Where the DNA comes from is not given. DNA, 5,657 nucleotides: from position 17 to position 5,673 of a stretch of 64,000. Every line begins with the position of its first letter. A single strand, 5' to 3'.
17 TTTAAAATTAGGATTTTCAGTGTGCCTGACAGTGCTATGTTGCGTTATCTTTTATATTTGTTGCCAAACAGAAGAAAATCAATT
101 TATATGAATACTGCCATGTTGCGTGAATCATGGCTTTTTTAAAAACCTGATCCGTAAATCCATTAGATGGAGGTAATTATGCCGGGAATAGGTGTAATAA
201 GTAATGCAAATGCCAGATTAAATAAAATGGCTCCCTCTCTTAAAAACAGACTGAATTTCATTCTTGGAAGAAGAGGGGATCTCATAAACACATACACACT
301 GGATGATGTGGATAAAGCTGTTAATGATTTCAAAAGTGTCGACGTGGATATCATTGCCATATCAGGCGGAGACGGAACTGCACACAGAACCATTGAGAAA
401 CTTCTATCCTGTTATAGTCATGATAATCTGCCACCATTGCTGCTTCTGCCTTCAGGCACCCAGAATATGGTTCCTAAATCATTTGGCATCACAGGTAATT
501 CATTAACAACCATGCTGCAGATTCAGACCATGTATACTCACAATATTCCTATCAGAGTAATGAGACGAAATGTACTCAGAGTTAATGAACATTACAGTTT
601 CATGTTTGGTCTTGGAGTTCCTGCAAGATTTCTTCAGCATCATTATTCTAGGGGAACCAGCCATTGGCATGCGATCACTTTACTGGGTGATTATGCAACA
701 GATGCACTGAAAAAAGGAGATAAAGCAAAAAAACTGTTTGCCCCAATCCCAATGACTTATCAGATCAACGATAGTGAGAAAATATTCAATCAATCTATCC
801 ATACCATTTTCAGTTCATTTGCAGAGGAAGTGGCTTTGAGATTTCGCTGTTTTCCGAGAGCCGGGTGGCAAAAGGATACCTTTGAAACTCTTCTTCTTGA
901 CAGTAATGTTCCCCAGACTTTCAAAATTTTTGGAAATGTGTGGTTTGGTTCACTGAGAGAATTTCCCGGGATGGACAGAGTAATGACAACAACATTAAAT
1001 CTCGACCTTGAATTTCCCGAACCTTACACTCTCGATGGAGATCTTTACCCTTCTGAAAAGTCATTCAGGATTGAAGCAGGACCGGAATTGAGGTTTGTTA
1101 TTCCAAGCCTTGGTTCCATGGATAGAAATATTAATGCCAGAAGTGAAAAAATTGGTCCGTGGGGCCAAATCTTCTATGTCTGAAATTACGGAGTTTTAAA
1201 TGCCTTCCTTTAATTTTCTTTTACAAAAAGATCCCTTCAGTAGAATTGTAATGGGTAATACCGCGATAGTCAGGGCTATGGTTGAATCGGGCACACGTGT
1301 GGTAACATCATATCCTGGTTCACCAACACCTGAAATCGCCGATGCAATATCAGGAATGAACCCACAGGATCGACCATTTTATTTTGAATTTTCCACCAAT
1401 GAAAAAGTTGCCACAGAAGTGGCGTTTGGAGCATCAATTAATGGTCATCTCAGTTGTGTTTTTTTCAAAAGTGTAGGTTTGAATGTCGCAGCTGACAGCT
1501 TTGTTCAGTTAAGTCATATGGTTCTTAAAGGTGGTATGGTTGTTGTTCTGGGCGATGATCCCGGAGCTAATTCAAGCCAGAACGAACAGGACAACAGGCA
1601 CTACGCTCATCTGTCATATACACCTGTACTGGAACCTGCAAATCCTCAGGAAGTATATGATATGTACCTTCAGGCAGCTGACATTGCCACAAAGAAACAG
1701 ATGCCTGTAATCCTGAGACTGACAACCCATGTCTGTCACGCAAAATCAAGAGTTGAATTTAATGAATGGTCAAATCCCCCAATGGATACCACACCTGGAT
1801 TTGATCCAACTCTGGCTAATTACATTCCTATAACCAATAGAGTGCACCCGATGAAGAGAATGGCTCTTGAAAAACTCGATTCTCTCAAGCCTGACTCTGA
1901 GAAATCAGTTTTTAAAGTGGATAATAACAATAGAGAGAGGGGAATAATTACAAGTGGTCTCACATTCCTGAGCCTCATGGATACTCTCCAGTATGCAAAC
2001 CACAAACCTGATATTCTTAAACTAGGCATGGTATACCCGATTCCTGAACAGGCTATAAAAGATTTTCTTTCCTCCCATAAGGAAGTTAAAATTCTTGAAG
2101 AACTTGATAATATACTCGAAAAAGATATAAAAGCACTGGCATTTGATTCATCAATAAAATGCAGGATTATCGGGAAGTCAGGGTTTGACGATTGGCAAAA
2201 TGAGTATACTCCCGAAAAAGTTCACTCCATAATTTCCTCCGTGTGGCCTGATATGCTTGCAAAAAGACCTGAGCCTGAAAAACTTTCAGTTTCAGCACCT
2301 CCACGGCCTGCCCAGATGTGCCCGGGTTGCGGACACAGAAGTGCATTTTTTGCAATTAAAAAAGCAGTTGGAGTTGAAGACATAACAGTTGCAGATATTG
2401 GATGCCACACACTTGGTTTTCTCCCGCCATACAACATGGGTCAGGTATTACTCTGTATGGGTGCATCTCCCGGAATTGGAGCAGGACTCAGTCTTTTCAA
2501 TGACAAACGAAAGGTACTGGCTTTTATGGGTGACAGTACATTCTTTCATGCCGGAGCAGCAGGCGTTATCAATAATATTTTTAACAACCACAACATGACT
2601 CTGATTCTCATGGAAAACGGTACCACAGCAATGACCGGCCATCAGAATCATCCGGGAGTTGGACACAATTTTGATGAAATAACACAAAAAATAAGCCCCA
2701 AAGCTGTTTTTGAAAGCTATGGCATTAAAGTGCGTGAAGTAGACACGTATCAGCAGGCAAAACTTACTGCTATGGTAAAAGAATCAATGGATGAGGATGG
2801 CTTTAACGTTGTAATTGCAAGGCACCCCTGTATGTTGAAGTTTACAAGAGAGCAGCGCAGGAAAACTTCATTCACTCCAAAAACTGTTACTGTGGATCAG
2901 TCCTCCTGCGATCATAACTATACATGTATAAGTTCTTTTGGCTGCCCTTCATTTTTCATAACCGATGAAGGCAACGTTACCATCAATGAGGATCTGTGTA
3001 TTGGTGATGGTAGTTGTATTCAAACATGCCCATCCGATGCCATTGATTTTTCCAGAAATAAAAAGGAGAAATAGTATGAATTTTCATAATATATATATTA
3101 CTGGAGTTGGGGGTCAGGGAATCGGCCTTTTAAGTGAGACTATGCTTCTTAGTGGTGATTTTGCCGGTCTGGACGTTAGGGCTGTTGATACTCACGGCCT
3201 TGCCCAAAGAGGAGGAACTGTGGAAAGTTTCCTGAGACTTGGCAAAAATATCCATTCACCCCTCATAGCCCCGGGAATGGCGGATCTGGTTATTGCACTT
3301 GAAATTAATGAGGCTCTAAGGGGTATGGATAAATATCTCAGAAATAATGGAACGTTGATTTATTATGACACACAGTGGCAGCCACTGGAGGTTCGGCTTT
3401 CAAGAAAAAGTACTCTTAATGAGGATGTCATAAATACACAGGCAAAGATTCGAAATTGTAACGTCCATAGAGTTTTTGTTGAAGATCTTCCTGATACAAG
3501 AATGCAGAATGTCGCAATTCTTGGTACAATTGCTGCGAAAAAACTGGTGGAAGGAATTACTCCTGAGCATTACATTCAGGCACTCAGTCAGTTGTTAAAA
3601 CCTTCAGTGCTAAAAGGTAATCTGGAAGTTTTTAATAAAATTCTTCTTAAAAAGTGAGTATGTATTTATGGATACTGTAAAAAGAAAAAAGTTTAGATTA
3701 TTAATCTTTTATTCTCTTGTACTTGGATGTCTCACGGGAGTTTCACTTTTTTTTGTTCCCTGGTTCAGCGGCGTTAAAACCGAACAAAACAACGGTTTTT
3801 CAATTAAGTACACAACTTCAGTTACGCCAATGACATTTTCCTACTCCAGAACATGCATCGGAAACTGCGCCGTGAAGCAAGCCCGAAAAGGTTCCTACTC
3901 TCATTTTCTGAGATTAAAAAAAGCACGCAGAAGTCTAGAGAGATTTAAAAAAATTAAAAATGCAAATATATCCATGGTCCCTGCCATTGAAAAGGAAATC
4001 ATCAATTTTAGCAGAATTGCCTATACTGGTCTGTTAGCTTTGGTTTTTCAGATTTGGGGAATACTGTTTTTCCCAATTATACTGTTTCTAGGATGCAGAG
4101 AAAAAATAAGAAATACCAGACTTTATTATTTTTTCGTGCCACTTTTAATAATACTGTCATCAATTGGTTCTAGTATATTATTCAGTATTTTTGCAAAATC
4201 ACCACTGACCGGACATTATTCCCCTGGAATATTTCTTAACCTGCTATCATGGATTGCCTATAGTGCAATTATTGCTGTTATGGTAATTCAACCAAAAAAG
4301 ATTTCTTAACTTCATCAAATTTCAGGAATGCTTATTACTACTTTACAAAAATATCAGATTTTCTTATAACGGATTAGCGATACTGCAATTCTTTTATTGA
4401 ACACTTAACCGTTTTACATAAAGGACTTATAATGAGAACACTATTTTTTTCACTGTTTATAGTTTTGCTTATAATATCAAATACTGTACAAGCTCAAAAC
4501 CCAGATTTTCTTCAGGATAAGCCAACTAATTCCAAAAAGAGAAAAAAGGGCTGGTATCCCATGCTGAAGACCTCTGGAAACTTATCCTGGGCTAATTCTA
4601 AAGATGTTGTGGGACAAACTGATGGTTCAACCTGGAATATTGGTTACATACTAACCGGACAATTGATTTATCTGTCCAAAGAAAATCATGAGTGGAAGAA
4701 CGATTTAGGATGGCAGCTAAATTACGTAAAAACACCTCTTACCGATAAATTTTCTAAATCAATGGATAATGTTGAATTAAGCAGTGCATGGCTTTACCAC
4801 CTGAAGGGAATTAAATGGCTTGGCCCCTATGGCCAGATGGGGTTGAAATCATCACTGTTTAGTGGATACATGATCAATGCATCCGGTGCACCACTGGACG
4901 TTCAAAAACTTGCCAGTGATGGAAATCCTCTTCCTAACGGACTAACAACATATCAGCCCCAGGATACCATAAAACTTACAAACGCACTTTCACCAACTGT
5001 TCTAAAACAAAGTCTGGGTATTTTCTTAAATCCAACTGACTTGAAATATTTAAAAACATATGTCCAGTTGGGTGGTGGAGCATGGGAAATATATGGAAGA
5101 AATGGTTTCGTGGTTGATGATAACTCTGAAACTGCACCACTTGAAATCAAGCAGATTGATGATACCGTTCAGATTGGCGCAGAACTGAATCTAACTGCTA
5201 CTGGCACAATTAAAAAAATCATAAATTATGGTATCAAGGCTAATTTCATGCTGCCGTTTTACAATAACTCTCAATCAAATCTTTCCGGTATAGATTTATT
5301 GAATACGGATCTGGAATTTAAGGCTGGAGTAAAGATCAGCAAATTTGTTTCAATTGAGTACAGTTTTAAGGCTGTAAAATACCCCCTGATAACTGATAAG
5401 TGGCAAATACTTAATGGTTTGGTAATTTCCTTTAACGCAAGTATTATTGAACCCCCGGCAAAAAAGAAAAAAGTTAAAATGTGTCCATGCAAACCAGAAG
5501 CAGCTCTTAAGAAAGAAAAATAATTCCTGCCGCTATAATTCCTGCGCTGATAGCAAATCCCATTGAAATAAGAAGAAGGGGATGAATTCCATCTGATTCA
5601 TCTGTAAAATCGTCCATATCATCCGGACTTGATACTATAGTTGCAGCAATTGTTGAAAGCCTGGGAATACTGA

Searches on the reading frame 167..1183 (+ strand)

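Call 57: search_protein_families(library=pfam, proteins=[window:167-1183:+], max_evalue=0.001)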
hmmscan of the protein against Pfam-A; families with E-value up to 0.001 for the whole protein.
window:167-1183:+ (338 aa): 1 family
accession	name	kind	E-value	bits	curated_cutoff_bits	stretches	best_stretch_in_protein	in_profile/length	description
PF00781.29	DAGK_cat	-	6.4e-11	42.4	23.6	1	20-122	14-115/125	Diacylglycerol kinase catalytic domain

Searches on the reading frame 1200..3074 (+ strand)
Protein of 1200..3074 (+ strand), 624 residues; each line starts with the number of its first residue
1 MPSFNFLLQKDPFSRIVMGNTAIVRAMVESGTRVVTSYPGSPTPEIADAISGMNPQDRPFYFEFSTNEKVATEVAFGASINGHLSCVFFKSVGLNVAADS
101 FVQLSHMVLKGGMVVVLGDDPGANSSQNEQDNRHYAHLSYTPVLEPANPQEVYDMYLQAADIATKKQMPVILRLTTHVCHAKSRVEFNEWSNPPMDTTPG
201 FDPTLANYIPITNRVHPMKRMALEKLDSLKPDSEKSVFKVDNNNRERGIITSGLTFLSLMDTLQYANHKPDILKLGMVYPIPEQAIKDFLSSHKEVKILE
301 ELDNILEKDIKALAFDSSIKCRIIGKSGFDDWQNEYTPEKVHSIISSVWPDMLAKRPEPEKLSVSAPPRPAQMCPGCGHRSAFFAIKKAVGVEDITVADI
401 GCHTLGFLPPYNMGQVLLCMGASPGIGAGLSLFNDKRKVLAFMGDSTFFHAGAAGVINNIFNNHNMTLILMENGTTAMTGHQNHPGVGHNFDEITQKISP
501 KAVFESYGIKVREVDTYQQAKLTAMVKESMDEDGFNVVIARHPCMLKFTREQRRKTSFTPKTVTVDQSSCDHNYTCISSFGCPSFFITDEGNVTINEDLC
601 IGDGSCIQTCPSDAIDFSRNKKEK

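Call 57: search_protein_families(library=pfam, proteins=[window:1200-3074:+], max_evalue=0.001)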
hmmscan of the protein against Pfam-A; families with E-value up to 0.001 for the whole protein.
window:1200-3074:+ (624 aa): 5 families
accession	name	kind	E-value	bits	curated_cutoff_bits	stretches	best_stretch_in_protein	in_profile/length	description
PF02775.26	TPP_enzyme_C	-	5.6e-21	75.4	21.9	1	399-538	1-149/151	Thiamine pyrophosphate enzyme, C-terminal TPP binding domain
PF01855.24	POR_N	-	1.5e-11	44.9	27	1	26-189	2-169/231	Pyruvate flavodoxin/ferredoxin oxidoreductase, thiamine diP-bdg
PF00037.32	Fer4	-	1.3e-06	28.4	21.1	1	593-616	1-24/24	4Fe-4S binding domain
PF12837.12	Fer4_6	-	0.0002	21.6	25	1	593-615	2-24/24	4Fe-4S binding domain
PF13237.11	Fer4_10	-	0.00066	20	25.5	0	593-617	2-28/53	4Fe-4S dicluster domain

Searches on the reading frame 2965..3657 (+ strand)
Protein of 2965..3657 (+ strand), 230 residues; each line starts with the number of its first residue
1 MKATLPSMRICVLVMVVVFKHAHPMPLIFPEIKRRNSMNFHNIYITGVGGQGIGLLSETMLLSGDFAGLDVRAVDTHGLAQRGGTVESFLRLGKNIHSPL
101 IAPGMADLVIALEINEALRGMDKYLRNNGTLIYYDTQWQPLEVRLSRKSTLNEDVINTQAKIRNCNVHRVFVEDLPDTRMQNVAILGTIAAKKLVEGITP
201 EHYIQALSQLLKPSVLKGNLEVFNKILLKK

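Call 57: search_protein_families(library=pfam, proteins=[window:2965-3657:+], max_evalue=0.001)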
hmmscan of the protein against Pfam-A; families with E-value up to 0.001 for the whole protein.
window:2965-3657:+ (230 aa): 1 family
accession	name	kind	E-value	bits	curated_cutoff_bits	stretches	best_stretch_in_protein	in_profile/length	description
PF01558.24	POR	-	4.4e-23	82.8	27.4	1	49-225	1-170/173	Pyruvate ferredoxin/flavodoxin oxidoreductase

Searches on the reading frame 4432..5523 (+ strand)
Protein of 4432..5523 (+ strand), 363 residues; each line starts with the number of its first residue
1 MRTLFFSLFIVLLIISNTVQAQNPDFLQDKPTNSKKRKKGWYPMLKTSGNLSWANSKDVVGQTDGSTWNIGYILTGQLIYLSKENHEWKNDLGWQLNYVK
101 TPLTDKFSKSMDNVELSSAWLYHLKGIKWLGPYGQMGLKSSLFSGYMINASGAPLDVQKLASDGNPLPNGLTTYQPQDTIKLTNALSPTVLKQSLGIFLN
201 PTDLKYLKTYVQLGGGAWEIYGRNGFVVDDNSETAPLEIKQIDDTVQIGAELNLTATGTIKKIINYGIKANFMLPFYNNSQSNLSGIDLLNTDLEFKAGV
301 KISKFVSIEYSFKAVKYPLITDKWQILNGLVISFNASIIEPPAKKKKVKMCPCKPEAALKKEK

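Call 57: search_protein_families(library=pfam, proteins=[window:4432-5523:+], max_evalue=0.001)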
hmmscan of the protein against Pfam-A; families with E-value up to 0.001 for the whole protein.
window:4432-5523:+ (363 aa): 1 family
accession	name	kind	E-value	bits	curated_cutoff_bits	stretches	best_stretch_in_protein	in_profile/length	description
PF11276.14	DUF3078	-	2.4e-05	25.1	25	1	66-146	15-92/92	Protein of unknown function (DUF3078)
